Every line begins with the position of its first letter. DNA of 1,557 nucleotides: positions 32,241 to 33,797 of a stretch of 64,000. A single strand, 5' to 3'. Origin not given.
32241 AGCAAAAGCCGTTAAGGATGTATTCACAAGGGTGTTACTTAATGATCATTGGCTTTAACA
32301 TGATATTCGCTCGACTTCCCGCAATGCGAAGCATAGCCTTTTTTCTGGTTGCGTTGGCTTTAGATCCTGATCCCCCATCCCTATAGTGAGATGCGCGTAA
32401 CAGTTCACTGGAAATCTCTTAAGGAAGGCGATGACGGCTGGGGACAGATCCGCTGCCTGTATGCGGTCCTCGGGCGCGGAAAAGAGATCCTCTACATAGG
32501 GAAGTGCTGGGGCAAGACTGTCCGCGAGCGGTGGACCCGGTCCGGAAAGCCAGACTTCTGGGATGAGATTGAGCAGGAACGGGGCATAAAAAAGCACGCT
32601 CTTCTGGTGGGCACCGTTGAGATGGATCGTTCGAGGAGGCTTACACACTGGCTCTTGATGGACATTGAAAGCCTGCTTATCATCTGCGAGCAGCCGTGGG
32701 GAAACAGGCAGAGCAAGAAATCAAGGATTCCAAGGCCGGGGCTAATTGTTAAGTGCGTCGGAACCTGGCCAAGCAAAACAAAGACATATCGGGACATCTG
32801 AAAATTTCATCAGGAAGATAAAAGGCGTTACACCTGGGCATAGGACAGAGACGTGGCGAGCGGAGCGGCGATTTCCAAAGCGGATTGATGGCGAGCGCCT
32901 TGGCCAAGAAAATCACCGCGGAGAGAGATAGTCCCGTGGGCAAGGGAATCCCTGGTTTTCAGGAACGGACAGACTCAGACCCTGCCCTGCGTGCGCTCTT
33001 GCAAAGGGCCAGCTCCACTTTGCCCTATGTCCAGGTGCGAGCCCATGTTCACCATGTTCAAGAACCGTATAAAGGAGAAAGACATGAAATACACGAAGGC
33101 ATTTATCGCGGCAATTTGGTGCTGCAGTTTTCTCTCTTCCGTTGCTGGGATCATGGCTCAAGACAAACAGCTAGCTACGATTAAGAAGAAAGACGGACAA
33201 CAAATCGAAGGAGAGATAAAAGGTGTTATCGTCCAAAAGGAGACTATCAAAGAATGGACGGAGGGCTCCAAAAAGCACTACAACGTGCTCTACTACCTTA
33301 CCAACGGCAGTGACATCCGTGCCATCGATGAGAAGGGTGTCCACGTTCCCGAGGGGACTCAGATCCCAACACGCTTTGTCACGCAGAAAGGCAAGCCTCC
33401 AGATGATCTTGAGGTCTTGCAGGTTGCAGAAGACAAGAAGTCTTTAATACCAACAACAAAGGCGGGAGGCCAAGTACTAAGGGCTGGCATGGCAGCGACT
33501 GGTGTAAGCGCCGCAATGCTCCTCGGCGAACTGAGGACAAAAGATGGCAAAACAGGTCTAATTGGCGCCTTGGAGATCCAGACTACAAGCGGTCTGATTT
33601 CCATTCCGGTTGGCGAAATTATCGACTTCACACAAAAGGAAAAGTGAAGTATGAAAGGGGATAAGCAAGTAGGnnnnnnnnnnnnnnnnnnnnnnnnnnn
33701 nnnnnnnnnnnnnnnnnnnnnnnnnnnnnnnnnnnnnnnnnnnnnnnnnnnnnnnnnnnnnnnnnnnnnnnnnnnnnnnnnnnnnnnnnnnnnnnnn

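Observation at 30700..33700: AT-rich islet with GIY-YIG nuclease cassette bracketed by about 75-bp direct repeats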

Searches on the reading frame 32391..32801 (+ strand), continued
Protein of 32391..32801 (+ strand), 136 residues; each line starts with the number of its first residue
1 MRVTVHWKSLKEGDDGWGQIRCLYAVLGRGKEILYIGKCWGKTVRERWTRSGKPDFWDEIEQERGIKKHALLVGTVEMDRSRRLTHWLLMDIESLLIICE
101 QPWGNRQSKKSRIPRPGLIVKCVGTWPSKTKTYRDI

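Call 46: search_protein_families(library=padloc, alignment_id=A3, max_evalue=0.00001)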
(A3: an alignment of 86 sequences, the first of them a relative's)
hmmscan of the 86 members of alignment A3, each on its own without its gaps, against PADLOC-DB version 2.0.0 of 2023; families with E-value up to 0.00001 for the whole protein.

A. member 1, L031:4488-4802:+ (104 aa): 0 families

B. families by the number of members that match (of 86 scanned): 276 families (the first 25 are shown)
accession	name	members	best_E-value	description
PDLC04134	mad2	3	2.5e-20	mads_2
PDLC02376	pAgo_I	2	6.7e-184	Class I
PDLC02436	pAgo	2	3.5e-129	-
PDLC03227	MTase_II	2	3.9e-110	Type II methyltransferase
PDLC02378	pAgo_I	2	2.3e-87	Class I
PDLC03359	MTase_II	2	3.4e-79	Type II methyltransferase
PDLC02392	pAgo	2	5.4e-63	-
PDLC02377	pAgo_I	2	4.6e-54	Class I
PDLC03338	MTase_II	2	2.4e-52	Type II methyltransferase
PDLC02384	pAgo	2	4.9e-45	-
PDLC02420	Aga_SIR2-PNTD1-PNTD2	2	8.5e-39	Class I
PDLC03237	MTase_II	2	1.6e-20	Type II methyltransferase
PDLC02428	PprPIWI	2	2.6e-18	-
PDLC02980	AriA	2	2.7e-18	-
PDLC03248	MTase_II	2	2.1e-17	Type II methyltransferase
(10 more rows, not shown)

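Call 48: search_protein_families(library=ncbifam, proteins=[window:32391-32801:+], max_evalue=0.1)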
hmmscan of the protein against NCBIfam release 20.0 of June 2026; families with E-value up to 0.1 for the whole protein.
window:32391-32801:+ (136 aa): 0 families

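Call 49: search_protein_families(library=phrogs, proteins=[window:32391-32801:+], max_evalue=0.1)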
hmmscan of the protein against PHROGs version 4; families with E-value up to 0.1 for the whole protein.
window:32391-32801:+ (136 aa): 0 families

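Call 71: search_protein_families(library=pfam, proteins=[P0002, P0014, P0024, P0038, P0062, P0064, P0066, P0068, P0069, P0070], max_evalue=10)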
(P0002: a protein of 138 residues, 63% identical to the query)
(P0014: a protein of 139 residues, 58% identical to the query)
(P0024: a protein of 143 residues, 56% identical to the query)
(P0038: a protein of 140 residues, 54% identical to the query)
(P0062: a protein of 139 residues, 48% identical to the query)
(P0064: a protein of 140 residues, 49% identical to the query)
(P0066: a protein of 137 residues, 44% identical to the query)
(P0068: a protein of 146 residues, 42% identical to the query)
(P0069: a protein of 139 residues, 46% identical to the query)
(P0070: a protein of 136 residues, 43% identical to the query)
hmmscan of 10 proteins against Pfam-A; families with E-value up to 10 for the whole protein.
P0002 (138 aa): 1 family
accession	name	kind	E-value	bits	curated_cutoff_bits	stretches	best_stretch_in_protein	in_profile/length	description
PF16374.11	CIF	-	0.24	11.9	25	1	76-98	77-99/138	Cycle inhibiting factor (CIF)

P0014 (139 aa): 0 families

P0024 (143 aa): 0 families

P0038 (140 aa): 2 families
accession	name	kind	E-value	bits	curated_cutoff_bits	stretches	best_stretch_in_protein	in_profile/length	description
PF01541.30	GIY-YIG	-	0.2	12.4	22.6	1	25-53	3-29/78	GIY-YIG catalytic domain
PF20815.3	GIY_YIG_2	-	0.2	12.1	22.4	1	30-57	27-54/153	GIY-YIG catalytic domain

P0062 (139 aa): 0 families

P0064 (140 aa): 0 families

P0066 (137 aa): 0 families

P0068 (146 aa): 1 family
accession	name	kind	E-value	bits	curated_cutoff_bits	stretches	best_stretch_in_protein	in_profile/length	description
PF09003.16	Arm-DNA-bind_1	-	0.0024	18.3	22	1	19-41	23-45/74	Bacteriophage lambda integrase, Arm DNA-binding domain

P0069 (139 aa): 1 family
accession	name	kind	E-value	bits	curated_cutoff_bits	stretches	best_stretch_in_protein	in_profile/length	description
PF20815.3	GIY_YIG_2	-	0.076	13.4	22.4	1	41-65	26-49/153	GIY-YIG catalytic domain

P0070 (136 aa): 1 family
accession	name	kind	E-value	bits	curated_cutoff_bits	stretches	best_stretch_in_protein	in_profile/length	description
PF20815.3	GIY_YIG_2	-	0.013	15.9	22.4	1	21-48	22-50/153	GIY-YIG catalytic domain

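Call 72: fold_search(model_id=the predicted structure, library=viral)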
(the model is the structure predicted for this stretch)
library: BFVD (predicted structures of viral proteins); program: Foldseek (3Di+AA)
matches with E <= 10: 635; with E <= 0.001: 1
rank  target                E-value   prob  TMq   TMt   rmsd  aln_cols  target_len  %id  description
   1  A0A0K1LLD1            7.3e-04  1.00  0.50  0.42   3.5       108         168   21  Endonuclease [Rhodobacter phage RcTitan]
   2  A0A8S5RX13            1.7e-03  1.00  0.47  0.26   4.1       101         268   23  GIY-YIG domain-containing protein [Siphoviridae sp. ctEJG5]
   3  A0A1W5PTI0            4.3e-03  0.96  0.39  0.23  15.2       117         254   25  (no name in the UniProt tables at hand)
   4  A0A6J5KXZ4            7.1e-03  0.97  0.35  0.37   6.5       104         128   21  GIY-YIG nuclease superfamily [uncultured Caudovirales phage]
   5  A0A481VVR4            1.1e-02  0.97  0.45  0.48   6.9       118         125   14  (no name in the UniProt tables at hand)
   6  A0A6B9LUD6            1.8e-02  0.97  0.43  0.35   8.8       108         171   16  (no name in the UniProt tables at hand)
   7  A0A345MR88            2.0e-02  0.99  0.46  0.40   4.3       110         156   18  (no name in the UniProt tables at hand)
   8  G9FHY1                2.0e-02  0.99  0.44  0.37   5.2       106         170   17  (no name in the UniProt tables at hand)
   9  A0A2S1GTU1            2.2e-02  0.97  0.42  0.25   6.4       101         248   22  (no name in the UniProt tables at hand)
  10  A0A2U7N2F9            2.4e-02  0.97  0.47  0.47   6.3       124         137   16  Endonuclease II [Pseudomonas phage PspYZU05]
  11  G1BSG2                2.5e-02  0.75  0.35  0.34  12.9       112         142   15  GIY-YIG domain-containing protein [Mycobacterium phage Yoshi]
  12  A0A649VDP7            2.7e-02  0.93  0.41  0.46   9.4       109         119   17  G-I-Y-Y-I-G endonuclease [Mycobacterium phage Chuckly]
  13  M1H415                4.5e-02  0.90  0.45  0.21   4.7       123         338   14  (no name in the UniProt tables at hand)
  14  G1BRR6                4.7e-02  0.84  0.41  0.41   5.6       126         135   13  Endonuclease [Mycobacterium phage Send513]
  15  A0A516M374            6.5e-02  0.91  0.39  0.31   5.1        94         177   21  (no name in the UniProt tables at hand)
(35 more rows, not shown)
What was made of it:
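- On GIY-YIG nuclease superfamily: BFVD top hits are phage GIY-YIG endonucleases, best E 7e-4 (call 72).
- BFVD hits are dominated by phage GIY-YIG endonucleases, best E 7e-4 (call 72).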

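Call 76: search_dna_similar(query=window:32391-32801:+, collection=plasmids, mode=protein, max_evalue=0.001, max_rows=20)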
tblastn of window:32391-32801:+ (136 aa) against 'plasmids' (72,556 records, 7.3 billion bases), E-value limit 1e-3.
No match.

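Call 77: search_dna_similar(query=window:32391-32801:+, collection=phages, mode=protein, max_evalue=0.001, max_rows=10)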
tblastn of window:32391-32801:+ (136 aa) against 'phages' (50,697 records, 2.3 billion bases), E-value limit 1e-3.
No match.

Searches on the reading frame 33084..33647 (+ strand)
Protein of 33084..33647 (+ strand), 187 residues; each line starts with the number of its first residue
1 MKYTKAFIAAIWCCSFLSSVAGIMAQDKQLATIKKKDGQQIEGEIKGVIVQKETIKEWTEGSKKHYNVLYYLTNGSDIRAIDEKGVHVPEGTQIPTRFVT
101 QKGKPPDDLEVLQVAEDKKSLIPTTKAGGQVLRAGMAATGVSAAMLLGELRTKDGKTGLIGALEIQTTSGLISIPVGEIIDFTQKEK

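Call 12: search_protein_families(library=pfam, proteins=[window:33084-33647:+], max_evalue=1)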
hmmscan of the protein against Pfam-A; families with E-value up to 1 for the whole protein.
window:33084-33647:+ (187 aa): 1 family
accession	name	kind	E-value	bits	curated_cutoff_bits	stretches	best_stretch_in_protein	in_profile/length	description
PF04013.17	Methyltrn_RNA_2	-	0.11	12.6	25.5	1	23-83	83-143/198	Putative SAM-dependent RNA methyltransferase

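Call 13: search_protein_families(library=padloc, proteins=[window:33084-33647:+], max_evalue=1)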
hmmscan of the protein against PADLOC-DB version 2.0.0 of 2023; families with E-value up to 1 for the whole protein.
window:33084-33647:+ (187 aa): 0 families

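Call 48: search_protein_families(library=ncbifam, proteins=[window:33084-33647:+], max_evalue=0.1)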
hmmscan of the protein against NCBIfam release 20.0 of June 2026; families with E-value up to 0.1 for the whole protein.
window:33084-33647:+ (187 aa): 1 family
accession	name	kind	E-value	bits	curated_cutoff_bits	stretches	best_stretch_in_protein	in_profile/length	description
NF001484.0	PRK00331.1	subfamily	0.045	12.1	381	1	4-70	395-463/601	isomerizing glutamine--fructose-6-phosphate transaminase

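Call 73: find_encoding_contigs(protein=window:33084-33647:+, flank=4000, max_places=10)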
Protein window:33084-33647:+ (187 aa): 16 contigs read that carry it; 10 places shown.
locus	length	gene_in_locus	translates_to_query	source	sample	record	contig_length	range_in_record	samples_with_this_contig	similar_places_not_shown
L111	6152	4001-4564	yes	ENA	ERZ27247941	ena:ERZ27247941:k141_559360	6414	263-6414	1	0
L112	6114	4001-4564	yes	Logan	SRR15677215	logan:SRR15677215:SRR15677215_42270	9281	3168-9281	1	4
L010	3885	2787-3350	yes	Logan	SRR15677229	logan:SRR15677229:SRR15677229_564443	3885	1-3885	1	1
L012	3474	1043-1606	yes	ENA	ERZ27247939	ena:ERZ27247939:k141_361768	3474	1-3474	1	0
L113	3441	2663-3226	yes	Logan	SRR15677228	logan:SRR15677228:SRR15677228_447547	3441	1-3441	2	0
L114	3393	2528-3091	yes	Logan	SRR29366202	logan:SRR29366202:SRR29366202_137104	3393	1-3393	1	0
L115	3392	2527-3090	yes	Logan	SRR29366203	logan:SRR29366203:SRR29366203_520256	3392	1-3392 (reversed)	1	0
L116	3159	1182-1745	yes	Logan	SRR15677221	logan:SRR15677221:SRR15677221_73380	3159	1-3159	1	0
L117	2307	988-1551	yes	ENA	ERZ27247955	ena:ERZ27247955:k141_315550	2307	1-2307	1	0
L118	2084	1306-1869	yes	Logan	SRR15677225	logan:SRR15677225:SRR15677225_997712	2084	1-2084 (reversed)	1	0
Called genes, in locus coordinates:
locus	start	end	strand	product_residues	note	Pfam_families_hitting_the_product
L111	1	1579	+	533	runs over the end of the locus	PF00675:Peptidase_M16, PF05193:Peptidase_M16_C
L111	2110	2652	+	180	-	-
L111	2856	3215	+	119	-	-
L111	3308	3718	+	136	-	-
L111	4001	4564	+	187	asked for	-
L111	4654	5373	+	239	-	PF13852:DUF4197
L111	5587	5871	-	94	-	-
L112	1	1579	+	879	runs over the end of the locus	PF00675:Peptidase_M16, PF05193:Peptidase_M16_C, PF00675:Peptidase_M16, PF05193:Peptidase_M16_C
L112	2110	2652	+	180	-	-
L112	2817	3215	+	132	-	-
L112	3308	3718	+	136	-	-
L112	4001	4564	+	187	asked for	-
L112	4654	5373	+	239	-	PF13852:DUF4197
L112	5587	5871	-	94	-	-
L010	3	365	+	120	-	?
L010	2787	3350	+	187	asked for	-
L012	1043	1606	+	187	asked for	-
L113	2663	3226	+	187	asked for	-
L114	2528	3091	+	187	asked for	-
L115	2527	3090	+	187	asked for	-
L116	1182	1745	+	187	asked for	-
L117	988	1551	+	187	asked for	-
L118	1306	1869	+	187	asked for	-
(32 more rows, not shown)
